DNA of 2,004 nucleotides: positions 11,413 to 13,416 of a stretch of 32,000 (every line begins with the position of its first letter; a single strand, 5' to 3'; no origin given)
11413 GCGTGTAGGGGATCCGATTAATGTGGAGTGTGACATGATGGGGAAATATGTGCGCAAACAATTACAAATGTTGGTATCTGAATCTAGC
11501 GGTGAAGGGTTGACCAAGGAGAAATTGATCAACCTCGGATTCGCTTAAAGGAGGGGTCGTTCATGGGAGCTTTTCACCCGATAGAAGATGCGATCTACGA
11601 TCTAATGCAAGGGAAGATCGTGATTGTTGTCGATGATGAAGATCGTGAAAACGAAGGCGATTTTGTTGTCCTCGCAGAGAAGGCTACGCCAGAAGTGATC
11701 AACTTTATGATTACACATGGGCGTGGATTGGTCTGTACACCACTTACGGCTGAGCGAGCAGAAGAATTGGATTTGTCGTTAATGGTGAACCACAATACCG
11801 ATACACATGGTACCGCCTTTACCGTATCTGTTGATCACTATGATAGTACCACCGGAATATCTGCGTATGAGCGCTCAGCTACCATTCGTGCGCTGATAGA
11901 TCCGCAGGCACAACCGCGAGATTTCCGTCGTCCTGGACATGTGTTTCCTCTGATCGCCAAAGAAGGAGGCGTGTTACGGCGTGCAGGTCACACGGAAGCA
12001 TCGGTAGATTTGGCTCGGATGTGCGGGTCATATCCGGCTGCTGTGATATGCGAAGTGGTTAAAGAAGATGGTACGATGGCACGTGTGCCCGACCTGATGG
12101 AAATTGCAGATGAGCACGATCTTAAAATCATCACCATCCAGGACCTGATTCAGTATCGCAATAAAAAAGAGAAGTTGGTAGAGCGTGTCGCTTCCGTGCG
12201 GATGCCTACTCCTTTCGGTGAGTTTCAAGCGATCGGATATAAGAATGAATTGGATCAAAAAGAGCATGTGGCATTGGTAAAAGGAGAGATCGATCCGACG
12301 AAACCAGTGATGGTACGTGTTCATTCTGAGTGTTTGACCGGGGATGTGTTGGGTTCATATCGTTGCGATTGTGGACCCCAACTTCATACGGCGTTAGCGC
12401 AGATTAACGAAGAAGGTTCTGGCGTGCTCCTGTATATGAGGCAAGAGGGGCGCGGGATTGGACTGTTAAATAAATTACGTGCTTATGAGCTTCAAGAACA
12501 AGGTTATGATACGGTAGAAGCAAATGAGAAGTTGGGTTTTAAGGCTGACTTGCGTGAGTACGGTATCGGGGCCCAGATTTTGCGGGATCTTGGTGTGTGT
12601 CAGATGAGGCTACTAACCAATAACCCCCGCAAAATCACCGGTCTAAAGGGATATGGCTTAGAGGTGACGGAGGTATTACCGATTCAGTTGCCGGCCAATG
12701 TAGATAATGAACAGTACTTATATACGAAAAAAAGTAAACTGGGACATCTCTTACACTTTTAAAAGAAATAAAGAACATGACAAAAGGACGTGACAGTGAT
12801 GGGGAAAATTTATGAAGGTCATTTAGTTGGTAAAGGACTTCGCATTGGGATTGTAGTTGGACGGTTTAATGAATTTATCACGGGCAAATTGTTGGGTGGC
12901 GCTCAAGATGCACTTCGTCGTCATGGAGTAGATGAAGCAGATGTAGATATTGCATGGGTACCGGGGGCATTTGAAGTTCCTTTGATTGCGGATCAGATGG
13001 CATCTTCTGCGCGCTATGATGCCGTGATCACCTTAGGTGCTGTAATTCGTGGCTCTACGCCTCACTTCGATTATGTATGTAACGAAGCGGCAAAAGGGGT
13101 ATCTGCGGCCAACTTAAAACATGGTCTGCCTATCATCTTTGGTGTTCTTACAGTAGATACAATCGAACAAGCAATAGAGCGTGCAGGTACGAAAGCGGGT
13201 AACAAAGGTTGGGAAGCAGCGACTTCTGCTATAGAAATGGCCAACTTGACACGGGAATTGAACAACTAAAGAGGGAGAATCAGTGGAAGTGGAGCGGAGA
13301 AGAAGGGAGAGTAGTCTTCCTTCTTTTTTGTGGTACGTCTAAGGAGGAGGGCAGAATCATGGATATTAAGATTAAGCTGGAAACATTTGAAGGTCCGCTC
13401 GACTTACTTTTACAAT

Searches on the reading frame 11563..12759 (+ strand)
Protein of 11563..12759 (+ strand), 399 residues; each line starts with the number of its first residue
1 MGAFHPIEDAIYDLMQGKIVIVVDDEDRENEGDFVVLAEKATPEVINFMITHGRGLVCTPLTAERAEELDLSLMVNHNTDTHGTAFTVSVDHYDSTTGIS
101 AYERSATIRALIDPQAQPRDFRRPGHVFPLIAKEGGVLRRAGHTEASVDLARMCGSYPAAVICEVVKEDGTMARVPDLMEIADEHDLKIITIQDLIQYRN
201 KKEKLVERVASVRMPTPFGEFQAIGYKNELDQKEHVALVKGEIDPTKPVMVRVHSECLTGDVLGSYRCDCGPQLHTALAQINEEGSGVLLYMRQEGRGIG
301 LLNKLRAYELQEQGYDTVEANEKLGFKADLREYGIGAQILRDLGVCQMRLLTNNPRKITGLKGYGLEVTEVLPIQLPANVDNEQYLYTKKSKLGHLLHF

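Call 14: search_protein_families(library=pfam, proteins=[window:11563-12759:+], max_evalue=0.001)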
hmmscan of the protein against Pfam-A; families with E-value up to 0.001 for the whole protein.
window:11563-12759:+ (399 aa): 2 families
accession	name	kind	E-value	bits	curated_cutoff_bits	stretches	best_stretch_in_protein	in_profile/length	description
PF00926.24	DHBP_synthase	-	5.1e-90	300.6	26.4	1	8-198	1-191/191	3,4-dihydroxy-2-butanone 4-phosphate synthase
PF00925.25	GTP_cyclohydro2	-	1.4e-78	262.6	23.3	1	207-373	1-165/165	GTP cyclohydrolase II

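Call 64: find_related_loci(query=window:11563-12759:+, collection=genome_contigs, flank=1000)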
Query window:11563-12759:+ (399 aa) in genome_contigs; peptide patterns used: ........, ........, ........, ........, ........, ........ (x = any residue, [..] = any of these).
600 stretches matched a pattern (row limit reached: there are more); 595 encode a relative of the query (tblastn E <= 1e-3); the best 80 are kept; 80 distinct loci.
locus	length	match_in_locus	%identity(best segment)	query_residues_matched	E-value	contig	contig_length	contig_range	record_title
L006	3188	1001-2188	76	4-399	0e+0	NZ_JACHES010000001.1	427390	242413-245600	Anoxybacillus tengchongensis strain DSM 23211 Ga0415328_01, whole genome shotgun sequence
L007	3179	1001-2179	75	7-399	0e+0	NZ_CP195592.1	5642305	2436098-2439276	Paenibacillus sp. DYY-L-2 chromosome, complete genome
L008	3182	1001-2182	75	6-399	0e+0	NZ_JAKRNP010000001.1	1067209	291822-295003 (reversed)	Paenibacillus sp. ACRSA NODE_1_length_1067209_cov_18.758094_pilon, whole genome shotgun sequence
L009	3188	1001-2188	74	4-399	0e+0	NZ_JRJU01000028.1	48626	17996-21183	Halalkalibacter okhensis strain Kh10-101 contig28, whole genome shotgun sequence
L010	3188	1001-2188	74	4-399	0e+0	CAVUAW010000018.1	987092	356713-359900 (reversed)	MAG: uncultured Bacillaceae bacterium isolate MFD05684.bin.3.35 genome assembly, contig: contig_40379, whole genome shot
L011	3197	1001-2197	73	3-399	0e+0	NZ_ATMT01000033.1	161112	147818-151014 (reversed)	Paenibacillus alvei TS-15 PAALTS15_14, whole genome shotgun sequence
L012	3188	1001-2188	69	4-399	0e+0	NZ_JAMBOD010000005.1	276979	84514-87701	Fictibacillus nanhaiensis strain MER TA 111 NODE_5_, whole genome shotgun sequence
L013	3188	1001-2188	68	4-399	0e+0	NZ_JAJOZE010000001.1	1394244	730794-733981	Metabacillus kandeliae strain GX 13764 1, whole genome shotgun sequence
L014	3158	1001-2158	70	4-389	0e+0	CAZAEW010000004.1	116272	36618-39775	MAG TPA_asm: uncultured Bacillus sp. isolate binchicken_co158_22 genome assembly, contig: NODE_122_length_116272_cov_8.6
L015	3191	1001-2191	69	4-399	0e+0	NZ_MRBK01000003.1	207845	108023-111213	Bacillus swezeyi strain NRRL B-41294 Bacillus_sp_NRRL_B_41294_contig_3, whole genome shotgun sequence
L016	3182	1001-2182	67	4-397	0e+0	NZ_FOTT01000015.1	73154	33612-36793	Candidatus Frackibacter sp. WG13, whole genome shotgun sequence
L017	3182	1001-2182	64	4-397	3e-179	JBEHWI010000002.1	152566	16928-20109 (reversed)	MAG: Syntrophomonadaceae bacterium isolate FI3 k141_8538_length_152566_cov_16.9977, whole genome shotgun sequence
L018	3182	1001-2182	65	4-397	2e-178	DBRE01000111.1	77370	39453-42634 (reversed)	MAG TPA_asm: Syntrophomonas sp. UBA1376 UBA1376_contig_52, whole genome shotgun sequence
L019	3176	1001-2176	65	7-399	5e-177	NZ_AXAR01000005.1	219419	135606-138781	Alicyclobacillus pomorum DSM 14955 YWKDRAFT_scaffold_4.5_C, whole genome shotgun sequence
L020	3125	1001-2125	68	2-376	4e-178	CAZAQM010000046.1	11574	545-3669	MAG TPA_asm: uncultured Dethiobacter sp. isolate binchicken_co39_531 genome assembly, contig: NODE_13284_length_11574_co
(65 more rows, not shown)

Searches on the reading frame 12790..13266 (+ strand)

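Call 14: search_protein_families(library=pfam, proteins=[window:12790-13266:+], max_evalue=0.001)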
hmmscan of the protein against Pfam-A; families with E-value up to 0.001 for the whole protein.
window:12790-13266:+ (159 aa): 1 family
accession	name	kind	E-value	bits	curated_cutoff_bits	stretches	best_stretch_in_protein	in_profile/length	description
PF00885.24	DMRL_synthase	-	2.2e-61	206.2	26.7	1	16-154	1-138/139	6,7-dimethyl-8-ribityllumazine synthase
